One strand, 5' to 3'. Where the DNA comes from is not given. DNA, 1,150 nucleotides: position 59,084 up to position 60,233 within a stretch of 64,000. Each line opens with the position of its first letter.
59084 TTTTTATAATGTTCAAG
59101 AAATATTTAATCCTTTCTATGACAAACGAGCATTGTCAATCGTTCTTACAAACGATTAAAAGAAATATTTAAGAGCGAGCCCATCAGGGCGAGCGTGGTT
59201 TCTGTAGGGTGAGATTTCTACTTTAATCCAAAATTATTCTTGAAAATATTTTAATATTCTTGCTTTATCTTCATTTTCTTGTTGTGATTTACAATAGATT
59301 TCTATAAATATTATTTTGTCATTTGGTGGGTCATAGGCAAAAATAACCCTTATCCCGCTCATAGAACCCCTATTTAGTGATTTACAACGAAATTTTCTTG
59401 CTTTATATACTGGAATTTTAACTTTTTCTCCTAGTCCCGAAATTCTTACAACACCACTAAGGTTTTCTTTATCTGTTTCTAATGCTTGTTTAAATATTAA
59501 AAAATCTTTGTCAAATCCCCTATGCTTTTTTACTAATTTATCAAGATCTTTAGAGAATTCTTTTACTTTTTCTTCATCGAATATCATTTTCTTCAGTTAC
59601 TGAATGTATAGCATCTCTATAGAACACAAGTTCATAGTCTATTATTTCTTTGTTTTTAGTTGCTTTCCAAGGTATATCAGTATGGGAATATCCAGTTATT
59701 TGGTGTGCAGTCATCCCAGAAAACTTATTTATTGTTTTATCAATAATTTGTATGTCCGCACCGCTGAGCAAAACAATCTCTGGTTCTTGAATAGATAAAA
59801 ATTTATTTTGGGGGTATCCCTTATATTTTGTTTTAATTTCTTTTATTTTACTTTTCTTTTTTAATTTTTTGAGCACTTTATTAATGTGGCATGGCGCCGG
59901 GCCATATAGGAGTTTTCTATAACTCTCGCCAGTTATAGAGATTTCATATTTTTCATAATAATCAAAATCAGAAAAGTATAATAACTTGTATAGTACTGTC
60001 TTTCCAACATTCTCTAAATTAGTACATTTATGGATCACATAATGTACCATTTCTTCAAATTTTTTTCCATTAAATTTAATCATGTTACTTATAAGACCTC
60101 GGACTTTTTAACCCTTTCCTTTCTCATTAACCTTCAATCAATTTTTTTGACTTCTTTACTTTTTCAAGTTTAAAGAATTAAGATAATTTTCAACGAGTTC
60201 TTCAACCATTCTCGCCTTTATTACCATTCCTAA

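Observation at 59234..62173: Compact five-gene minus-strand operon: wHTH - DEDDh exonuclease(+DUF3820-like) - cytoplasmic trypsin-like protease - Panacea/DUF4065 - RelE/ParE-like toxin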

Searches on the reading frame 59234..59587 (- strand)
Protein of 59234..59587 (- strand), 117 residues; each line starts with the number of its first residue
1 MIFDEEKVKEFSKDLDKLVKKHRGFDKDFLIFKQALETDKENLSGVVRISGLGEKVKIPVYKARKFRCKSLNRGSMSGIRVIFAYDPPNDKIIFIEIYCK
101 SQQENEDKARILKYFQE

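Call 3: search_protein_families(library=pfam, proteins=[window:59234-59587:-], max_evalue=0.1)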
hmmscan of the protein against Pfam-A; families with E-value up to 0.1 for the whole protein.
window:59234-59587:- (117 aa): 2 families
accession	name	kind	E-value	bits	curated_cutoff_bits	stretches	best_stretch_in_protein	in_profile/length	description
PF06296.18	RelE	-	0.057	14.1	27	1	65-108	45-87/120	RelE toxin of RelE / RelB toxin-antitoxin system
PF07262.16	CdiI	-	0.065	13.6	25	1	2-51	64-113/155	CDI immunity protein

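Call 4: search_protein_families(library=padloc, proteins=[window:59234-59587:-], max_evalue=0.1)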
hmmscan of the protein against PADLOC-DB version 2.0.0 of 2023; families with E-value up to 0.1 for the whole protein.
window:59234-59587:- (117 aa): 0 families

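Call 5: search_protein_families(library=ncbifam, proteins=[window:59234-59587:-], max_evalue=0.1)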
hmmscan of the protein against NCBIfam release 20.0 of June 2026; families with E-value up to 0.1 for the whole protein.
window:59234-59587:- (117 aa): 0 families

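Call 6: search_protein_families(library=phrogs, proteins=[window:59234-59587:-], max_evalue=0.1)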
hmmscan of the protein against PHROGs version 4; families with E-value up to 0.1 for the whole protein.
window:59234-59587:- (117 aa): 1 family
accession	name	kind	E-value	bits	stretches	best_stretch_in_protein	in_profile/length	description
phrog_5869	-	unknown function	1.3e-06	29.5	1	10-109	9-92/110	-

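Call 24: list_cluster_members(proteins=[window:59234-59587:-, window:59574-60083:-, window:60156-60995:-, window:60992-61798:-, window:61853-62173:-, window:62350-63261:+, window:63258-63821:-, window:55249-56028:+])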
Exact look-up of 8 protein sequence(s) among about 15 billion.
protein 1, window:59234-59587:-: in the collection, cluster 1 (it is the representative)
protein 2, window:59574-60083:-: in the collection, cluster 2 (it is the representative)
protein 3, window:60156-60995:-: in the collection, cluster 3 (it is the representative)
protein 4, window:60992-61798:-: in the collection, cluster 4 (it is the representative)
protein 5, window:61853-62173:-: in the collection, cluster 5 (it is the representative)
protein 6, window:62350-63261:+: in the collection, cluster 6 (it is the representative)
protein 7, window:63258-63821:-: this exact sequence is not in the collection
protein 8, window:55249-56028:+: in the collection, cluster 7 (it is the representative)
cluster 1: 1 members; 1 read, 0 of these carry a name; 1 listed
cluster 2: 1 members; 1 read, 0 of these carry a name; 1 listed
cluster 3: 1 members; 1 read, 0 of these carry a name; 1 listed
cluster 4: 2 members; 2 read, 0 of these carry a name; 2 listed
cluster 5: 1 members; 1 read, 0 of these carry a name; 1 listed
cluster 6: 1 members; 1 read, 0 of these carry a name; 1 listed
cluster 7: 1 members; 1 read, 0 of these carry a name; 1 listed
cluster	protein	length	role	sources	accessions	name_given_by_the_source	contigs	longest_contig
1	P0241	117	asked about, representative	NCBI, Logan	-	-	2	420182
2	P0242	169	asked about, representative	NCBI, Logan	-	-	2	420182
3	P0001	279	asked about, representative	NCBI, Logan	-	-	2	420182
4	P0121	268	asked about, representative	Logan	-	-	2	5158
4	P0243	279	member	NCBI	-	-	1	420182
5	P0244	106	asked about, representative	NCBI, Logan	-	-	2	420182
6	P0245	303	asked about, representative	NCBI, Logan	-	-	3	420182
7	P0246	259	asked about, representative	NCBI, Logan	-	-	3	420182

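Call 29: find_homologous_proteins(query=window:59234-59587:-, max_evalue=0.01)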
Query window:59234-59587:- (117 aa): 15 proteins with E <= 0.01 among 18 candidates.
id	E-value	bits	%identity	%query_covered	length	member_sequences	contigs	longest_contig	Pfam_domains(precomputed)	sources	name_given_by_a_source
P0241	8.7e-70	250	100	100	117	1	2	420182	-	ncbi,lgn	-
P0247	3.0e-31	126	63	77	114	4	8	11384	-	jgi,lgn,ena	-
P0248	1.9e-28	117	59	99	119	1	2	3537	-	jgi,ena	-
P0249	6.6e-28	115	55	99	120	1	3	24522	-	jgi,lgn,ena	-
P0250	1.9e-25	107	52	97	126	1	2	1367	-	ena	-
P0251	3.7e-25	106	60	64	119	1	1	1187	-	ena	-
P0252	7.9e-25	105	58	90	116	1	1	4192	-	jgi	-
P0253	2.8e-21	94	50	89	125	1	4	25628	-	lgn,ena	-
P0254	3.2e-21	93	50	77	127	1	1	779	-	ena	-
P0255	2.9e-19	87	48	97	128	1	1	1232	-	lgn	-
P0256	1.1e-18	85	48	96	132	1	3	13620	-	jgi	-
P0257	3.6e-18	84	47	90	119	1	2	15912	-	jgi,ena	-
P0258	5.8e-17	80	47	96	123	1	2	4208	-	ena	-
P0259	5.8e-17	80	47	96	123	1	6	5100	-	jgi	jgi:mRNA-degrading endonuclease RelE of RelBE toxin-antitoxin system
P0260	7.8e-17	79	45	96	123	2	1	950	-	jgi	jgi:mRNA-degrading endonuclease RelE of RelBE toxin-antitoxin system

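Call 31: find_encoding_contigs(protein=P0249, flank=4000, max_places=3)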
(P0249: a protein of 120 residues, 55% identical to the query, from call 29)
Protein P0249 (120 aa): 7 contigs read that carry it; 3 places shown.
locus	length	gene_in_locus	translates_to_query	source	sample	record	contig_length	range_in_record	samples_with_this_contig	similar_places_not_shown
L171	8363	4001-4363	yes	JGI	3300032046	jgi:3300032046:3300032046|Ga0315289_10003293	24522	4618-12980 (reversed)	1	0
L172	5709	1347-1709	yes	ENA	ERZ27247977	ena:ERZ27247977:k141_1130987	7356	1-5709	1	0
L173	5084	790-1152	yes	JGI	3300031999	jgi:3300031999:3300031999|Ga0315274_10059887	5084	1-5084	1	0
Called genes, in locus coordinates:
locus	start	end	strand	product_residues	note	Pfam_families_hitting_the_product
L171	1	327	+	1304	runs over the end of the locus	PF13620:CarboxypepD_reg (weak)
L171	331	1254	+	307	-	-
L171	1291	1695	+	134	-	-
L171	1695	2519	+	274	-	-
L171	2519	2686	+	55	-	-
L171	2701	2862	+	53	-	-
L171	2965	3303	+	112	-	-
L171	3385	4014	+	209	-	PF13274:SocA_Panacea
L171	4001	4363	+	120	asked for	-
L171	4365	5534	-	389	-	PF13191:AAA_16 (faint), PF13401:AAA_22, PF07728:AAA_5 (weak), PF22703:Cdc6_lid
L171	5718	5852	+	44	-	-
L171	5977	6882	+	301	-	-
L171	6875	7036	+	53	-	-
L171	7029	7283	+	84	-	-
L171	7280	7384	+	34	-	-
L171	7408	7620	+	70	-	-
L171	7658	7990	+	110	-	-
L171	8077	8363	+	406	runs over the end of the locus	PF14239:RRXRR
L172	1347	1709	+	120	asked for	-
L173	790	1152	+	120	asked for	-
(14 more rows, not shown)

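Call 32: find_encoding_contigs(protein=P0247, flank=4000, max_places=4)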
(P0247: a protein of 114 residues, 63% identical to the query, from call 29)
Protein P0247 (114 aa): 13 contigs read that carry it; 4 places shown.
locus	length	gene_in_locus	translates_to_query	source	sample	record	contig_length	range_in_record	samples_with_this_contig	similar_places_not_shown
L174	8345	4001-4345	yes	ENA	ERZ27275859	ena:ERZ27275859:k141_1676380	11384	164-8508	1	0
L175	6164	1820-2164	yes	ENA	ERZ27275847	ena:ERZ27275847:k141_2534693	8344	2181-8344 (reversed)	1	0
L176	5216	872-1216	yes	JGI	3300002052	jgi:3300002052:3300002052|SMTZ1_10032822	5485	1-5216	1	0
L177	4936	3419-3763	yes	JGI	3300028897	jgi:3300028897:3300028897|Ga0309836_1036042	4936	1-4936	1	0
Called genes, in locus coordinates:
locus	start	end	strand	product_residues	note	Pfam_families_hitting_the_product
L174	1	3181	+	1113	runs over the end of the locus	?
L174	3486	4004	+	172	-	PF13274:SocA_Panacea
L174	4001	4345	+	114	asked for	-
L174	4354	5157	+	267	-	-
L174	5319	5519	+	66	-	-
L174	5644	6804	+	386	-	PF13304:AAA_21, PF13401:AAA_22 (faint)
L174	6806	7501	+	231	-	-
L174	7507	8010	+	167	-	PF01928:CYTH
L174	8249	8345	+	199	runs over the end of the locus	PF07929:PRiA4_ORF3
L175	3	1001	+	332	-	?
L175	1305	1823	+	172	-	PF13274:SocA_Panacea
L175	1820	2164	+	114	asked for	-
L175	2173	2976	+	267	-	-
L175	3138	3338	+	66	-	-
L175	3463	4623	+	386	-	PF13304:AAA_21, PF13401:AAA_22 (faint)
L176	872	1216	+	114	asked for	-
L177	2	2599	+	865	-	?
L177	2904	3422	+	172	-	PF13274:SocA_Panacea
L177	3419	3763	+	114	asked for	-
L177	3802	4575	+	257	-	-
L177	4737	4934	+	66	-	?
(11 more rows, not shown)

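Call 40: predict_structure(alignment_id=A3)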
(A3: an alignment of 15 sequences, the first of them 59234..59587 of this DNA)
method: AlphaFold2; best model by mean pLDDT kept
length: 117 residues; sequences in the alignment: 15
mean_pLDDT: 90.2   pTM: 0.84
mean pLDDT of the five models: 90.2, 88.6, 83.0, 82.1, 81.6
residues with pLDDT >= 90: 69; 70-90: 47; 50-70: 1; < 50: 0
segments of 3 or more residues with pLDDT < 50: none
pLDDT, mean of each block of 10 residues (from residue 1): 90 93 91 90 89 85 90 89 93 95 90 86
secondary structure, 60 per line:
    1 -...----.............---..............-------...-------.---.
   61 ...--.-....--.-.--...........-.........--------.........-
elements in order: E2-4 H9-21 H25-38 E46-48 E60-63 E79-86 E91-99 H108-115

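Call 45: fold_search(model_id=the predicted structure, library=pdb)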
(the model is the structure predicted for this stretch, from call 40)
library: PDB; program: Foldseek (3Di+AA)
matches with E <= 10: 492; with E <= 0.001: 0
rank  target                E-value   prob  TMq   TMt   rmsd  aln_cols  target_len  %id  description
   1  8a0x_D                3.9e-03  1.00  0.60  0.63   4.3       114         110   18  Crystal structure of the HigB2-HigA2 tetramer in complex with operator DNA (released 2023-05-03)
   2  1wmi_A                4.1e-03  1.00  0.53  0.67   4.1       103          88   18  Crystal structure of archaeal RelE-RelB complex from Pyrococcus horikoshii OT3 (released 2005-03-15)
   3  8a0x_C                9.5e-03  0.97  0.46  0.49  10.1       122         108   11  Crystal structure of the HigB2-HigA2 tetramer in complex with operator DNA (released 2023-05-03)
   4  5ja9_D                1.2e-02  1.00  0.58  0.66   3.6       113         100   18  Crystal structure of the HigB2 toxin in complex with Nb6 (released 2017-04-05)
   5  2otr_MODEL_1_A        1.2e-02  1.00  0.56  0.70   3.5       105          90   17  Solution Structure of Conserved Hypothetical Protein HP0892 from Helicobacter pylori (released 2007-12-18)
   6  5ja8_C                1.7e-02  1.00  0.60  0.64   3.9       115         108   18  Crystal structure of the HigB2 toxin in complex with Nb2 (released 2017-04-05)
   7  7awk                  1.8e-02  0.99  0.58  0.57   4.1       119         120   14  Crystal structure of the HigB1 toxin mutant K95A from Mycobacterium tuberculosis (Rv1955) (released 2021-11-24)
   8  5ycl_D                1.9e-02  0.98  0.47  0.55   3.9        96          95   12  Crystal structure of HigBA complex from Shigella flexneri (released 2018-09-19)
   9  4lsy_A                2.1e-02  0.99  0.50  0.62   4.1       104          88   17  Crystal structure of copper-bound L66S mutant toxin from Helicobacter pylori (released 2014-02-05)
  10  5ja9_C                2.3e-02  0.99  0.52  0.59   5.2       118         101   17  Crystal structure of the HigB2 toxin in complex with Nb6 (released 2017-04-05)
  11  5ja8_E                2.7e-02  1.00  0.59  0.63   3.8       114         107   17  Crystal structure of the HigB2 toxin in complex with Nb2 (released 2017-04-05)
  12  5ja8_G                2.8e-02  0.99  0.58  0.63   3.8       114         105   15  Crystal structure of the HigB2 toxin in complex with Nb2 (released 2017-04-05)
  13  5ycl_B                2.8e-02  0.98  0.50  0.59   3.8       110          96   13  Crystal structure of HigBA complex from Shigella flexneri (released 2018-09-19)
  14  4ltt                  3.2e-02  0.97  0.49  0.60   4.2       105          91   18  Crystal structure of native apo toxin from Helicobacter pylori (released 2014-02-05)
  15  7v6w_F                3.4e-02  1.00  0.55  0.70   3.2        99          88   16  Crystal structure of heterohexameric Sa2YoeB-Sa2YefM complex bound to 26bp-DNA (released 2021-12-15)
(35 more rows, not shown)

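Call 77: search_protein_families(library=pfam, alignment_id=A3, max_evalue=0.1)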
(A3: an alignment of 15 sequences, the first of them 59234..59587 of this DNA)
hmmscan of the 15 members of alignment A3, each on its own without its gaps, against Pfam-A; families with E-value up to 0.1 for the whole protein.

A. member 1, window:59234-59587:- (117 aa): 2 families
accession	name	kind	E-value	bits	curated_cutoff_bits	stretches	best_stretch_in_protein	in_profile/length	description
PF06296.18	RelE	-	0.057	14.1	27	1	65-108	45-87/120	RelE toxin of RelE / RelB toxin-antitoxin system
PF07262.16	CdiI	-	0.065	13.6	25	1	2-51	64-113/155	CDI immunity protein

B. families by the number of members that match (of 15 scanned): 9 families
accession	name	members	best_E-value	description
PF06296.18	RelE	3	0.0079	RelE toxin of RelE / RelB toxin-antitoxin system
PF21408.2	MTR4-like_stalk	3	0.019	Exosome RNA helicase MTR4-like, stalk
PF05016.21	ParE_toxin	2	0.0028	ParE toxin of type II toxin-antitoxin system, parDE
PF04325.18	DUF465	1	0.0081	Protein of unknown function (DUF465)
PF09403.15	FadA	1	0.032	Adhesion protein FadA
PF08738.15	Gon7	1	0.04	Gon7 family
PF07262.16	CdiI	1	0.065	CDI immunity protein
PF11625.14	DUF3253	1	0.067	Protein of unknown function (DUF3253)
PF09371.15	Tex_N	1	0.08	Tex-like protein N-terminal domain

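Call 78: search_solved_structures(query=A3, max_evalue=10)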
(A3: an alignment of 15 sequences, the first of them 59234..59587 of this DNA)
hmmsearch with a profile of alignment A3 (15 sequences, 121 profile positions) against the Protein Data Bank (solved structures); distinct sequences matched with E-value up to 10: 13.
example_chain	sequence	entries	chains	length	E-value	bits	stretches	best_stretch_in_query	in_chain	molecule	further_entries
5ja9_C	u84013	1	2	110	0.0023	21.1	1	65-113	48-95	Toxin HigB-2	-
5ja8_A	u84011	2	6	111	0.0023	21.1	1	65-113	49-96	Toxin HigB-2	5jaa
8a0x_C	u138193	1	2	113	0.0024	21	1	65-113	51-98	Toxin HigB-2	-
5mje_A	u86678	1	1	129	0.0033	20.6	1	66-113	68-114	Cytotoxic translational repressor of toxin-antitoxin stability system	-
9tv9_C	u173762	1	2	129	0.0047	20.1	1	66-113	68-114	Toxin HigB-2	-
1a92_A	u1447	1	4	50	0.031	17.4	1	7-29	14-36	DELTA ANTIGEN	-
1by0_A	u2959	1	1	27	0.039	17.1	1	7-29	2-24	PROTEIN (HEPATITIS DELTA ANTIGEN)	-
8hmg_A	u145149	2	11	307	0.053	16.7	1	10-77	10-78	E3 ubiquitin-protein ligase RGLG2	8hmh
1zu4_A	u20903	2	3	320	0.065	16.4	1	9-56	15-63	ftsY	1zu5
2dn0_A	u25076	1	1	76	0.1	15.8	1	18-80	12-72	Zinc fingers and homeoboxes protein 3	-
7n3t_C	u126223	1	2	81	0.38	14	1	7-44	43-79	Designed TrkA-binding miniprotein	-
2gus_A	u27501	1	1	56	0.47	13.6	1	3-39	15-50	Major outer membrane lipoprotein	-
2guv_A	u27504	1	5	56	0.6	13.3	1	3-39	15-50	Major outer membrane lipoprotein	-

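Call 80: find_related_loci(query=A3, collection=viral_contigs, flank=4000)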
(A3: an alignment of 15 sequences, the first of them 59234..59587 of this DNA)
Query A3 (117 aa) in viral_contigs; peptide patterns used: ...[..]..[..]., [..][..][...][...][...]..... (x = any residue, [..] = any of these).
38 stretches matched a pattern, but none encodes a relative of the query by tblastn (E <= 1e-3).

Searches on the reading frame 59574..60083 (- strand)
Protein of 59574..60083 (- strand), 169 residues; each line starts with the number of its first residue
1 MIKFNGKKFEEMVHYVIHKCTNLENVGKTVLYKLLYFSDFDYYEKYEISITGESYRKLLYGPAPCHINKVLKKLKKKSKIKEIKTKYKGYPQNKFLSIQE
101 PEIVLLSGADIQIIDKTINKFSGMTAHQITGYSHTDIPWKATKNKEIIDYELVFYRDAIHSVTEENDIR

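Call 3: search_protein_families(library=pfam, proteins=[window:59574-60083:-], max_evalue=0.1)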
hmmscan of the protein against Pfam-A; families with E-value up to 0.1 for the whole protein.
window:59574-60083:- (169 aa): 2 families
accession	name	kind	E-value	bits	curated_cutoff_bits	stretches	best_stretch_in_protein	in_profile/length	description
PF13274.11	SocA_Panacea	-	2.6e-19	70.6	25.7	1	31-140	1-113/113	Antitoxin SocA-like, Panacea domain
PF24642.1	DUF7636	-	0.095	13.2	27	0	62-89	13-40/99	Domain of unknown function (DUF7636)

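Call 4: search_protein_families(library=padloc, proteins=[window:59574-60083:-], max_evalue=0.1)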
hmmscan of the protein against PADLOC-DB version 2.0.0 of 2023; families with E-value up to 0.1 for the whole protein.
window:59574-60083:- (169 aa): 0 families

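Call 5: search_protein_families(library=ncbifam, proteins=[window:59574-60083:-], max_evalue=0.1)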
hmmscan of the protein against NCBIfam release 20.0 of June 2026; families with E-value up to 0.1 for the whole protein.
window:59574-60083:- (169 aa): 1 family
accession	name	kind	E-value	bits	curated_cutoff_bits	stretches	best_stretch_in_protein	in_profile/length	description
NF047745.1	SocA_antitoxin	equivalog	0.0019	17.9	190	1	25-145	20-135/176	type VI toxin-antitoxin system SocA family antitoxin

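Call 6: search_protein_families(library=phrogs, proteins=[window:59574-60083:-], max_evalue=0.1)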
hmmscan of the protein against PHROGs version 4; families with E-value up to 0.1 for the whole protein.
window:59574-60083:- (169 aa): 2 families
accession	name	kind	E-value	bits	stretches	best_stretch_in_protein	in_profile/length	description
phrog_1281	-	unknown function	3.3e-16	60.6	1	3-148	4-141/195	-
phrog_10390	-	unknown function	5.9e-06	27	1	10-153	152-287/299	-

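Call 67: search_solved_structures(query=window:59574-60083:-, max_evalue=1)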
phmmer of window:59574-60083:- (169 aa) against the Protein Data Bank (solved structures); distinct sequences matched with E-value up to 1: 2.
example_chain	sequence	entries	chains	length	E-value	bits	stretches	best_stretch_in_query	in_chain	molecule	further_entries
7mcc_A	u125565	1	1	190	0.55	13.4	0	93-119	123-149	AI-designed TIM-barrel F2C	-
7smj_A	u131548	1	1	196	0.64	13.2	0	93-118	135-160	AI-designed TIM-barrel F2N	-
